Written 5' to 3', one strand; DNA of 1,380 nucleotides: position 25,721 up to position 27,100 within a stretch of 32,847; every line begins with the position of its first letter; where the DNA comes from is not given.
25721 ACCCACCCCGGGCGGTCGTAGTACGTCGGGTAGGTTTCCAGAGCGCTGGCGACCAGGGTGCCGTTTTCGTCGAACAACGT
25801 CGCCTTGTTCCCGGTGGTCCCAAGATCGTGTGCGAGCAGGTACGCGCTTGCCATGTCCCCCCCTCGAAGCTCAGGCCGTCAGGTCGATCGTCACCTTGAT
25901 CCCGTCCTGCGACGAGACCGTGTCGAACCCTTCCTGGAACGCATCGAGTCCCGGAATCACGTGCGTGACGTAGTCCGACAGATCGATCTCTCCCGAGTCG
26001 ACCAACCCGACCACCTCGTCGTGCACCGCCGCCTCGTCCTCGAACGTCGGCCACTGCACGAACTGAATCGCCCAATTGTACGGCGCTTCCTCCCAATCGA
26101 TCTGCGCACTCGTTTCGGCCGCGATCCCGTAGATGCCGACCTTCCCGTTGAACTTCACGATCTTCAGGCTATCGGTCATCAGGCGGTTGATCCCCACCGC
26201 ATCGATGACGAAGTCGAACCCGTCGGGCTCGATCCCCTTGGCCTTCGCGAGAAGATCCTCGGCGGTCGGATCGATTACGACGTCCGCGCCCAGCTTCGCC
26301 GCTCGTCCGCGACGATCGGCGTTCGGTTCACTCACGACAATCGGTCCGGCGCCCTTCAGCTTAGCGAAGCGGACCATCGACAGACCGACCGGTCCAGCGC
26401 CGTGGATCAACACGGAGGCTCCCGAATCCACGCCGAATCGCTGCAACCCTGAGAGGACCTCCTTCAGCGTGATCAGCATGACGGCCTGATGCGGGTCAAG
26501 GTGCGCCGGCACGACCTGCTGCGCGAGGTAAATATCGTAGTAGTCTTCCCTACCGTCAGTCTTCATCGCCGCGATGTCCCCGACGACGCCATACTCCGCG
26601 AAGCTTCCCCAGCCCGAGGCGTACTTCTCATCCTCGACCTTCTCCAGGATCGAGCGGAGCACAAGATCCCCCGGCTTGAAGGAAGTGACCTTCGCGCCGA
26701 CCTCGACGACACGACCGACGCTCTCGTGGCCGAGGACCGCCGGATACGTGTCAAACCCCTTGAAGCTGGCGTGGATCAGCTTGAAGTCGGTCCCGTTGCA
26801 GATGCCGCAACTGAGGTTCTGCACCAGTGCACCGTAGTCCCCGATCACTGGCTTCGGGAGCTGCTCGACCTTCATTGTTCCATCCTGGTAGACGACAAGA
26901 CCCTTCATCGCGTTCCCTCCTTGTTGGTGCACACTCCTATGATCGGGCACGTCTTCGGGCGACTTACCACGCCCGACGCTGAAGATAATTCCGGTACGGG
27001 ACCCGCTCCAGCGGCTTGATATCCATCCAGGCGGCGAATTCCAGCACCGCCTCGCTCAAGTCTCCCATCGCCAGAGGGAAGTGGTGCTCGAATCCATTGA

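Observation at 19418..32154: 14-gene minus-strand operon with an unfamiliar enzyme combination: candidate undescribed sugar/polyol catabolic pathway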

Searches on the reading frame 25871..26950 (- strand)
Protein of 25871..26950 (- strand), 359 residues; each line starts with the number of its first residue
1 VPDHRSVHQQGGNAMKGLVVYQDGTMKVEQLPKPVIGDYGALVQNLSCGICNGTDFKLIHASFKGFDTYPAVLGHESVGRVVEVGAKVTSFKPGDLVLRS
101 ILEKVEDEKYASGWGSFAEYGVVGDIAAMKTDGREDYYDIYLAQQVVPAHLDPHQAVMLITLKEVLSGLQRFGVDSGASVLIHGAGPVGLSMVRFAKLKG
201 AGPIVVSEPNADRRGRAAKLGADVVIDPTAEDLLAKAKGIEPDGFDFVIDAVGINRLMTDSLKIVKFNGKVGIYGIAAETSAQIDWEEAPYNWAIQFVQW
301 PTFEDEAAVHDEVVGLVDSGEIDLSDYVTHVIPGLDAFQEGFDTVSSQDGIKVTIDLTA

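Call 4: search_protein_families(library=pfam, proteins=[window:25871-26950:-])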
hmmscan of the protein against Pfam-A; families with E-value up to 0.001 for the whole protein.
window:25871-26950:- (359 aa): 4 families
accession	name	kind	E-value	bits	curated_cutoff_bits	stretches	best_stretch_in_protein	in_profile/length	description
PF00107.32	ADH_zinc_N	-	4.3e-20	72.4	31.8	1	187-286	1-99/129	Zinc-binding dehydrogenase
PF08240.17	ADH_N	-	4e-13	50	23.5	1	41-124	5-95/104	Alcohol dehydrogenase GroES-like domain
PF13602.12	ADH_zinc_N_2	-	3.1e-07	31.8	27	1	220-322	1-103/134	Zinc-binding dehydrogenase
PF16912.11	Glu_dehyd_C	-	4.3e-06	26.8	34.9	1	177-289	31-144/211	Glucose dehydrogenase C-terminus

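Call 6: search_protein_families(library=ncbifam, max_evalue=0.01, proteins=[window:25871-26950:-])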
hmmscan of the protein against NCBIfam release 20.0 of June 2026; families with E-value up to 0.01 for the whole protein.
window:25871-26950:- (359 aa): 24 families
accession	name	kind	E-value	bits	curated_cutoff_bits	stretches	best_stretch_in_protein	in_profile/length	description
NF041097.1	keto_inos_dh_IolM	equivalog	2.1e-35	122.1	450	2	173-351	203-384/389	scyllo-inosose 3-dehydrogenase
NF003808.0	PRK05396.1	equivalog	1.2e-31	109.8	380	2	176-356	163-339/341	L-threonine 3-dehydrogenase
TIGR00692.1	tdh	equivalog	7e-30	104.2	458.35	1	29-354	14-337/340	L-threonine 3-dehydrogenase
TIGR02818.1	adh_III_F_hyde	equivalog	7.4e-20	71.3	543.95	2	171-355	180-366/368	S-(hydroxymethyl)glutathione dehydrogenase/class III alcohol dehydrogenase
NF041172.1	AcrlCoa_red_Thmprot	equivalog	2.9e-19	69.2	500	1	15-273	1-254/334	acryloyl-CoA reductase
TIGR03989.1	Rxyl_3153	subfamily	7e-19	68.3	440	2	169-348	179-361/370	NDMA-dependent alcohol dehydrogenase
NF010344.0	PRK13771.1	subfamily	9.4e-19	67.6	349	1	15-275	1-255/334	putative alcohol dehydrogenase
TIGR01202.1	bchC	equivalog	1.6e-18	66.9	291.25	2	174-356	142-308/308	chlorophyll synthesis pathway protein BchC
TIGR03451.1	mycoS_dep_FDH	equivalog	1.6e-18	66.6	512.9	2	173-348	173-349/358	S-(hydroxymethyl)mycothiol dehydrogenase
NF007489.0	PRK10083.1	equivalog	6.2e-17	61.6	376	1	15-331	1-310/339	Zn-dependent oxidoreductase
TIGR03366.1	HpnZ_proposed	hypoth_equivalog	7.3e-17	61.5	328.1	2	166-276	145-254/315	putative phosphonate catabolism associated alcohol dehydrogenase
NF006940.0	PRK09422.1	equivalog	1.6e-16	60.2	344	1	15-278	1-263/338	alcohol dehydrogenase AdhP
NF047908.1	AldhRedAhr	equivalog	2.9e-15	56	470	2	44-97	34-85/335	NADPH-dependent aldehyde reductase Ahr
TIGR02824.1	quinone_pig3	subfamily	3.6e-14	52.5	296.8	1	24-285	13-248/325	putative NAD(P)H quinone oxidoreductase, PIG3 family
TIGR02819.1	fdhA_non_GSH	equivalog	9.5e-14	50.8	636.95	2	168-254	180-267/397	formaldehyde dehydrogenase, glutathione-independent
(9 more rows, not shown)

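Call 26: search_solved_structures(query=window:25871-26908:-, max_evalue=1e-25)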
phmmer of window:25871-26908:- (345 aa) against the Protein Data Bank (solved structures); distinct sequences matched with E-value up to 1e-25: 2.
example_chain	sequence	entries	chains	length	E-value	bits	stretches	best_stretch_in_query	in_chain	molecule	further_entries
2dfv_A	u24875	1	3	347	5.7e-27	98.1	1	16-333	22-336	Probable L-threonine 3-dehydrogenase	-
2d8a_A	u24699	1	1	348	5.8e-27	98.1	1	16-333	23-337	Probable L-threonine 3-dehydrogenase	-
